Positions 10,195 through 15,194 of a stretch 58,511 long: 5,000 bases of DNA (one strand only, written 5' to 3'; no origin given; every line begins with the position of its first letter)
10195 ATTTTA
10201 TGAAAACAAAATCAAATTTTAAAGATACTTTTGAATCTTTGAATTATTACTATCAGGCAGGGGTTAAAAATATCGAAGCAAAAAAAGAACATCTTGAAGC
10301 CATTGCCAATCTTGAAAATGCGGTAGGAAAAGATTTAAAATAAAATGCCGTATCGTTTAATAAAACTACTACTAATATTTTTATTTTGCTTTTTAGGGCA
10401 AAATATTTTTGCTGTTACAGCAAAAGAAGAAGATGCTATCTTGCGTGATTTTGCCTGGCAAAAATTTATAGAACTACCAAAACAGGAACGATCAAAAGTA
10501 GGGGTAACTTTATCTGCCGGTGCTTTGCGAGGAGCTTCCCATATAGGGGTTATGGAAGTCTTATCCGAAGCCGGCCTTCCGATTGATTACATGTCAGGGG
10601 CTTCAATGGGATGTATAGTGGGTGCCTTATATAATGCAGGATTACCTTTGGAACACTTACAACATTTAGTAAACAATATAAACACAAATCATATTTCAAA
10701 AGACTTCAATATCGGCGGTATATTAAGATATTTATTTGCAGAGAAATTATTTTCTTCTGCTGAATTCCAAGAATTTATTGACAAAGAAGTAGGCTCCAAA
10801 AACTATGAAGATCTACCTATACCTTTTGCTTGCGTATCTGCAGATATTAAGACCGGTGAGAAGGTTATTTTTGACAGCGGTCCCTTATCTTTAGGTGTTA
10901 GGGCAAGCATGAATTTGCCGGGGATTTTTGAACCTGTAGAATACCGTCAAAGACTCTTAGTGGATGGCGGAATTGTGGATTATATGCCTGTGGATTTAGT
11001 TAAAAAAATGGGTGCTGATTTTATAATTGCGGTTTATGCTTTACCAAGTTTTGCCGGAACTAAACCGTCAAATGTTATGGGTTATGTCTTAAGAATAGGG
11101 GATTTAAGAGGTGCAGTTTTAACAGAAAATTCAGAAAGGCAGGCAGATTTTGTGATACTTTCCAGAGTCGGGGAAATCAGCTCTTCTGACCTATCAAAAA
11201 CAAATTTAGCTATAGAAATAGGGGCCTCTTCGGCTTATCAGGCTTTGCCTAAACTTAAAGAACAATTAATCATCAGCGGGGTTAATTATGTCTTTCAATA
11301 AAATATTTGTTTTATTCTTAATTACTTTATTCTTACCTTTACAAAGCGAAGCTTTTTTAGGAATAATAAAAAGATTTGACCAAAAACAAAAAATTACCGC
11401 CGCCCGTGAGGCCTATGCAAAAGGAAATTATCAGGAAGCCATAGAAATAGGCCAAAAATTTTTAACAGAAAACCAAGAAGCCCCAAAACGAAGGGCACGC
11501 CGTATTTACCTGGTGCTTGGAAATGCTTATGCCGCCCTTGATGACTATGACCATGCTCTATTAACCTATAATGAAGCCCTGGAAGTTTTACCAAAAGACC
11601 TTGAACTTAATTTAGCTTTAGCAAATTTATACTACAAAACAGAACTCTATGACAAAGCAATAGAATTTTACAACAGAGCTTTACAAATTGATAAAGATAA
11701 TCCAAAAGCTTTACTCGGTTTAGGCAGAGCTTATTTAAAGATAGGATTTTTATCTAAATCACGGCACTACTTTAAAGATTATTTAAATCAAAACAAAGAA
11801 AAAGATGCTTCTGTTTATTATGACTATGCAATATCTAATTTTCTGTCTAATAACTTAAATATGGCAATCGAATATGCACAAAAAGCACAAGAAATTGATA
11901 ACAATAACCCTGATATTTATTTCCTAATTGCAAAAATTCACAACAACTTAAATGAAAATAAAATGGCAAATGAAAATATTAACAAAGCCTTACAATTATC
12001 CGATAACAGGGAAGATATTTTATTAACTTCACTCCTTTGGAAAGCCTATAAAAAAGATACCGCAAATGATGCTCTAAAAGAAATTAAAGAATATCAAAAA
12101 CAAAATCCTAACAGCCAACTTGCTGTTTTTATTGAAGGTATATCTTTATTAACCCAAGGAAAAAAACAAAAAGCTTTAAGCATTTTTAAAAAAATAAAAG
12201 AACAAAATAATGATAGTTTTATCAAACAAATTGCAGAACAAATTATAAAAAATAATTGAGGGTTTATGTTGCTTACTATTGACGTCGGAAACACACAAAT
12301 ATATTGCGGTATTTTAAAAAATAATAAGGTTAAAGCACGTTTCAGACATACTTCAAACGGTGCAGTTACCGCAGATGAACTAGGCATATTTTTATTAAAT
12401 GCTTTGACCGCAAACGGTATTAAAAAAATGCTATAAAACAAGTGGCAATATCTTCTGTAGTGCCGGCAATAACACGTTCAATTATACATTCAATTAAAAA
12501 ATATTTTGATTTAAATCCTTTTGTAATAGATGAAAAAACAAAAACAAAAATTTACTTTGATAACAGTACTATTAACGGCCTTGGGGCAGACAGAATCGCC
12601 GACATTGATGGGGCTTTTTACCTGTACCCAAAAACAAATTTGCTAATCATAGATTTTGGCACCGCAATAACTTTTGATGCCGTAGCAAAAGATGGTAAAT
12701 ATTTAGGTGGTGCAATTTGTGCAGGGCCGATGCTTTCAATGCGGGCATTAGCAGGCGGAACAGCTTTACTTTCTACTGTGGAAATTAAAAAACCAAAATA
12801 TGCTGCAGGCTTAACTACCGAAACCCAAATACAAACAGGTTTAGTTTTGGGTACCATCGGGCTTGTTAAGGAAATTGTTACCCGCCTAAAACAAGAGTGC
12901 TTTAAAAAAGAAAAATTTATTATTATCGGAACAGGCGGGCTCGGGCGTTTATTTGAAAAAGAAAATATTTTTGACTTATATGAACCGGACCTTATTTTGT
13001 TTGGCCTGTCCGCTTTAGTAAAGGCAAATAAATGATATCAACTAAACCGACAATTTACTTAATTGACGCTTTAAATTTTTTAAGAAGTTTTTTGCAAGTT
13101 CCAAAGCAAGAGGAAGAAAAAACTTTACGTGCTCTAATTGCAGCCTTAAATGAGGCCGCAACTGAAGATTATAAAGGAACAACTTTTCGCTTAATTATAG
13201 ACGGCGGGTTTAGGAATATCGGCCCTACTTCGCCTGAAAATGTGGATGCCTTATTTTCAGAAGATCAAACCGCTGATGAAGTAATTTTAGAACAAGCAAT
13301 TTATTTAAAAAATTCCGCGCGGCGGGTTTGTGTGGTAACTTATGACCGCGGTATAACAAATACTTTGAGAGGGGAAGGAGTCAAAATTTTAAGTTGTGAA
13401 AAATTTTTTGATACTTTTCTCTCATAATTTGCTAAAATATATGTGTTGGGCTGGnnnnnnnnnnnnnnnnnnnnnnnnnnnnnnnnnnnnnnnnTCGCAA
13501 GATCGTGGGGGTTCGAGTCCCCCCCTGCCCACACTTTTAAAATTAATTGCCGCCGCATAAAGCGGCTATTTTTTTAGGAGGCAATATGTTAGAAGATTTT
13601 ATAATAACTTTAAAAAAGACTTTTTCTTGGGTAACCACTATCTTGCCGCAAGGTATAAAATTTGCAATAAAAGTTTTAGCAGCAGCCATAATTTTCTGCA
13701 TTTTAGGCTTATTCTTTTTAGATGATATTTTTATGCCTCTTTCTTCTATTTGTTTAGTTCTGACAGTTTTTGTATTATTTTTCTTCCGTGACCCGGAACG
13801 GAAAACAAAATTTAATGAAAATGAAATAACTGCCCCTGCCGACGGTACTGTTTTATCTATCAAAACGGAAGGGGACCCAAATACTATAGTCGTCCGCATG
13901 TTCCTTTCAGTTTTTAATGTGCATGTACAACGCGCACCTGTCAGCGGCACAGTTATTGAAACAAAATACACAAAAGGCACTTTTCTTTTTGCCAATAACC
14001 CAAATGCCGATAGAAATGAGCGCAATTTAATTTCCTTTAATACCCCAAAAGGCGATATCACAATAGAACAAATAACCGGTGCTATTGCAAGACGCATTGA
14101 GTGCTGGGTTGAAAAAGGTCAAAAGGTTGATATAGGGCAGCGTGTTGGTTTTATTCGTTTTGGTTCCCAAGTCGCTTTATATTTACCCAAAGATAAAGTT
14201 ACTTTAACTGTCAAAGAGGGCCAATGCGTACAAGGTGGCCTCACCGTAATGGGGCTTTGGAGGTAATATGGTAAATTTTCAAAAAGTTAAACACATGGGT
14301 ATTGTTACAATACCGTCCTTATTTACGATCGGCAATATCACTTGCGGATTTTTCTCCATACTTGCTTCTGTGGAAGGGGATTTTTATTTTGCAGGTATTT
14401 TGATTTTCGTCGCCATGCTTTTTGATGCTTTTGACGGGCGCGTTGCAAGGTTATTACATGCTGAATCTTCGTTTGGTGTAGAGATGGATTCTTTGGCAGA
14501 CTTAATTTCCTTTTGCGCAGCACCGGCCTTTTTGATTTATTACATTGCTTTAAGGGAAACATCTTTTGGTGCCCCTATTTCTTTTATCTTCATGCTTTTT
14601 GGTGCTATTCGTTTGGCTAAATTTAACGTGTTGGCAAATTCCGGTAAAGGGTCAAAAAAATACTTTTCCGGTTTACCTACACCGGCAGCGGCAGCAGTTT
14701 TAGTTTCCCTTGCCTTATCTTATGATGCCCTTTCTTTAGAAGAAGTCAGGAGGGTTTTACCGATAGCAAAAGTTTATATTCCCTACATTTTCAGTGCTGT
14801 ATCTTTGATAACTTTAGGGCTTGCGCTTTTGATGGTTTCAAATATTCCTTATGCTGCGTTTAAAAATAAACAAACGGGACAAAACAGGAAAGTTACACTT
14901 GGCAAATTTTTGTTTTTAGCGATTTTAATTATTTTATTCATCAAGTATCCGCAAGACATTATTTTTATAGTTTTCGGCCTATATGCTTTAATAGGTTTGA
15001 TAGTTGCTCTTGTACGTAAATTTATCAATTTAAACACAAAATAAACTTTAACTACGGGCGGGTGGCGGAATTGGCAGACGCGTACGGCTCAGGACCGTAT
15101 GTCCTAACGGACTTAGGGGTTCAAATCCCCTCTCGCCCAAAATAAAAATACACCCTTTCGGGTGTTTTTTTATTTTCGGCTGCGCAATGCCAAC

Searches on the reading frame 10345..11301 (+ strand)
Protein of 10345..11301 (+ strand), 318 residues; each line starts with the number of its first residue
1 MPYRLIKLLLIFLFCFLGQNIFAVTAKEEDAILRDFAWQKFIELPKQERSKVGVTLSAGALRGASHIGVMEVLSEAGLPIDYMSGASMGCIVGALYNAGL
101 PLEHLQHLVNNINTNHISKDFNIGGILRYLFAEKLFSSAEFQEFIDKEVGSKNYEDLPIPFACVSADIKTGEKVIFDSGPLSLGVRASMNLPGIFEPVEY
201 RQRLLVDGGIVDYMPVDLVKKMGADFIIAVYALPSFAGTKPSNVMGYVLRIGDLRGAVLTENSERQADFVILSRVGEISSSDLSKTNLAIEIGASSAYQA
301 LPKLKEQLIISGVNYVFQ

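Call 54: search_protein_families(library=pfam, proteins=[window:10345-11301:+], max_evalue=0.001)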
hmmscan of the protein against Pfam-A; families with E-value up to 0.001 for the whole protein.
window:10345-11301:+ (318 aa): 1 family
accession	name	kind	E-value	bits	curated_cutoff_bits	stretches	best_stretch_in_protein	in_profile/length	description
PF01734.28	Patatin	-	7.2e-31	108.3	27.7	1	55-218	2-189/191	Patatin-like phospholipase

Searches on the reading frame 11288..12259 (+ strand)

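Call 54: search_protein_families(library=pfam, proteins=[window:11288-12259:+], max_evalue=0.001)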
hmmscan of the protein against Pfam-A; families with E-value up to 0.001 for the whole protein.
window:11288-12259:+ (323 aa): 23 families
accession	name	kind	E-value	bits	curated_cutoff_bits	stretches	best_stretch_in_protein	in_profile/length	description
PF07719.23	TPR_2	-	3.4e-22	77.1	27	2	109-138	5-34/34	Tetratricopeptide repeat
PF13432.12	TPR_16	-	2.3e-21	76.3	32.7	2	76-139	2-65/65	Tetratricopeptide repeat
PF13428.12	TPR_14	-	7.1e-19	66.8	23.5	2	106-148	2-44/44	Tetratricopeptide repeat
PF00515.34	TPR_1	-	5.3e-18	64.4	27.8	2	111-138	7-34/34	Tetratricopeptide repeat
PF14559.12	TPR_19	-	8.5e-18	64.9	25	2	121-171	7-57/68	Tetratricopeptide repeat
PF13424.12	TPR_12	-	1.5e-17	64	30.1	2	43-102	14-76/77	Tetratricopeptide repeat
PF13181.12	TPR_8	-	2.2e-17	62.1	25.7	1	106-138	2-34/34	Tetratricopeptide repeat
PF13414.12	TPR_11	-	2.3e-16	59.6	26.8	2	121-153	10-42/42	TPR repeat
PF12895.13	ANAPC3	-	3.2e-11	43.8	27.2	1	86-153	4-70/82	Anaphase-promoting complex, cyclosome, subunit 3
PF13176.12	TPR_7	-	1.6e-10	40.6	27.9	1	109-140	3-34/36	Tetratricopeptide repeat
PF23914.1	TPR_CcmH_CycH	-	2.3e-10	41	42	1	206-306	48-150/158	Cytochrome c-type biogenesis protein H TPR domain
PF13431.12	TPR_17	-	1.2e-07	31.8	24.4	0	127-153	1-27/34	Tetratricopeptide repeat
PF13371.12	TPR_9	-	1.8e-06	28.3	35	0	77-141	1-65/73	Tetratricopeptide repeat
PF25062.1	ARM_TT21_N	-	1.8e-06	28.3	40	0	124-235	81-195/222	Tetratricopeptide repeat protein 21 N-terminal ARM repeat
PF25068.1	ARM_TT21_4th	-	1.9e-06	28.7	30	0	115-175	9-68/153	Tetratricopeptide repeat protein 21 forth ARM domain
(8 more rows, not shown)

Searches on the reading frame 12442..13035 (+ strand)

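Call 54: search_protein_families(library=pfam, proteins=[window:12442-13035:+], max_evalue=0.001)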
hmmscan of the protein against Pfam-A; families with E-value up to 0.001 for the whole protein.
window:12442-13035:+ (197 aa): 1 family
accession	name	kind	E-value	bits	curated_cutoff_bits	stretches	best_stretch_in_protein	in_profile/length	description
PF03309.20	Pan_kinase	-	8.4e-44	150.3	24.7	1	2-148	58-205/205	Type III pantothenate kinase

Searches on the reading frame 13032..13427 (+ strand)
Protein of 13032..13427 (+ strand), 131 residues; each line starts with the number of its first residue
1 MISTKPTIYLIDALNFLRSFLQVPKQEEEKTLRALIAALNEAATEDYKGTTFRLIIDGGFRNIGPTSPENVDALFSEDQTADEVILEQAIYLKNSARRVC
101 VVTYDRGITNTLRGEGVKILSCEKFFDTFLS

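Call 54: search_protein_families(library=pfam, proteins=[window:13032-13427:+], max_evalue=0.001)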
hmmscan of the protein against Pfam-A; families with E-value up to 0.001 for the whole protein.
window:13032-13427:+ (131 aa): 1 family
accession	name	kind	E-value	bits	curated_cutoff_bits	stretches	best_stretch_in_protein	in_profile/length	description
PF05991.17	NYN_YacP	-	5.3e-08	33.5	24.6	1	10-127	2-125/166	YacP-like NYN domain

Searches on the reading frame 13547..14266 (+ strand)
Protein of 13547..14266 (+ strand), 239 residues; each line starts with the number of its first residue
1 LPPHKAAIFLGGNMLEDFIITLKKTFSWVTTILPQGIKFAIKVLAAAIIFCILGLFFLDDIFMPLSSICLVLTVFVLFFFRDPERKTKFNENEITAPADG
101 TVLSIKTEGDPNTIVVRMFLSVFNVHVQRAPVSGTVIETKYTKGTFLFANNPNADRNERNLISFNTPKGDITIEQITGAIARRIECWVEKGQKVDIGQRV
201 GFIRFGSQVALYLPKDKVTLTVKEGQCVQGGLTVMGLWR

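Call 54: search_protein_families(library=pfam, proteins=[window:13547-14266:+], max_evalue=0.001)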
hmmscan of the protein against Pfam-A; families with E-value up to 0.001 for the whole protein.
window:13547-14266:+ (239 aa): 1 family
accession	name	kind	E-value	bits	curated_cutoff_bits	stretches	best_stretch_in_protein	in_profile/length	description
PF02666.20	PS_Dcarbxylase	-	2.5e-40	138.7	22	1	73-234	2-196/198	Phosphatidylserine decarboxylase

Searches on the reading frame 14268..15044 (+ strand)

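Call 54: search_protein_families(library=pfam, proteins=[window:14268-15044:+], max_evalue=0.001)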
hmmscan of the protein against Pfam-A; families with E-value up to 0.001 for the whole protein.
window:14268-15044:+ (258 aa): 1 family
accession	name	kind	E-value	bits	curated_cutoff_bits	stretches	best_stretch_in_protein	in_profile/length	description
PF01066.26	CDP-OH_P_transf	-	6.5e-23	82.2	22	1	14-161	2-139/152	CDP-alcohol phosphatidyltransferase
